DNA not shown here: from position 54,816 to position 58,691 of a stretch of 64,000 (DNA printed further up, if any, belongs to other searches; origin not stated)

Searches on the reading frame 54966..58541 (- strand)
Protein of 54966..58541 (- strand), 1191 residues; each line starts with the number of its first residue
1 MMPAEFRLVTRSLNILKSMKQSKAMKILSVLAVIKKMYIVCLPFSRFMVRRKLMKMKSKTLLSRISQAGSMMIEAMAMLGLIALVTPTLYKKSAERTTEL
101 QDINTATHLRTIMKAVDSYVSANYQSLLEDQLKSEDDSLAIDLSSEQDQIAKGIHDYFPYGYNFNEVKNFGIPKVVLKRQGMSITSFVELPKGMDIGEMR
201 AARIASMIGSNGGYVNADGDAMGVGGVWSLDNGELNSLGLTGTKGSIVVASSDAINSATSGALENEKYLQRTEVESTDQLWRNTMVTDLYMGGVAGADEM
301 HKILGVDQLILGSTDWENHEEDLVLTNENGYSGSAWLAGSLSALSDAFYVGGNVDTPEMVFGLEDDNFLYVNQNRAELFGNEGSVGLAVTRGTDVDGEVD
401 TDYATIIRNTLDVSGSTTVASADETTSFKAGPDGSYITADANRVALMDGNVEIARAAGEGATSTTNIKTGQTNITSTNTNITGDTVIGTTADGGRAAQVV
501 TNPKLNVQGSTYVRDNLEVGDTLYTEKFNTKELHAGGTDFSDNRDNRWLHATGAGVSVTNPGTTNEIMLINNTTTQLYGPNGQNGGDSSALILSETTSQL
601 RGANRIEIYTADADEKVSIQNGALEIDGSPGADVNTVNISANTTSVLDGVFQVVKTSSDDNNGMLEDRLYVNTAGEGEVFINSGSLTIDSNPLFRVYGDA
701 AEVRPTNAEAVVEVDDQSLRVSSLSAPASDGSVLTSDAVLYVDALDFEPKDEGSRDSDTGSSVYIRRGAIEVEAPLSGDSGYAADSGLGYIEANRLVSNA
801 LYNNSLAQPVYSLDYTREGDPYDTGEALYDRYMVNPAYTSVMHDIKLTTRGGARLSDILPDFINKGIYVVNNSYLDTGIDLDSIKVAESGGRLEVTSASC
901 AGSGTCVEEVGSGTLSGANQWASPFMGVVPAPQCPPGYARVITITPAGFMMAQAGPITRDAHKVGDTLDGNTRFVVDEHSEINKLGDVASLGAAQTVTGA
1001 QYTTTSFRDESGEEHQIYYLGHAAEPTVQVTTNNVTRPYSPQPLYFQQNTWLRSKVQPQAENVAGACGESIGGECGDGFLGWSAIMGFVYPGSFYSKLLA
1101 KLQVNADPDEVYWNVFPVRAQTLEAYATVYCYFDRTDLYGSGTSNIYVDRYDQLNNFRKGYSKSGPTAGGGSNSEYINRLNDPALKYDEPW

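Call 3: search_protein_families(library=pfam, proteins=[window:54966-58541:-], max_evalue=1)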
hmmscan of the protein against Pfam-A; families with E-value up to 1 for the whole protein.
window:54966-58541:- (1191 aa): 0 families

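Call 4: search_protein_families(library=ncbifam, proteins=[window:54966-58541:-], max_evalue=1)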
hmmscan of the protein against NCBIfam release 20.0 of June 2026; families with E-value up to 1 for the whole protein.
window:54966-58541:- (1191 aa): 2 families
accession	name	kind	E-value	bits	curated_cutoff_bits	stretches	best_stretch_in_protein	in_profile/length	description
NF009627.0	PRK13149.1-1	equivalog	0.083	12.8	106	1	16-54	41-79/90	H/ACA RNA-protein complex component Gar1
NF008418.0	PRK11245.1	equivalog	0.13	12.4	152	1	92-131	40-79/121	dihydroneopterin triphosphate 2'-epimerase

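Call 76: search_protein_families(library=padloc, proteins=[window:54966-58541:-], max_evalue=0.01)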
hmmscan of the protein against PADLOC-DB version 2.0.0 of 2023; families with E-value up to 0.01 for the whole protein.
window:54966-58541:- (1191 aa): 0 families
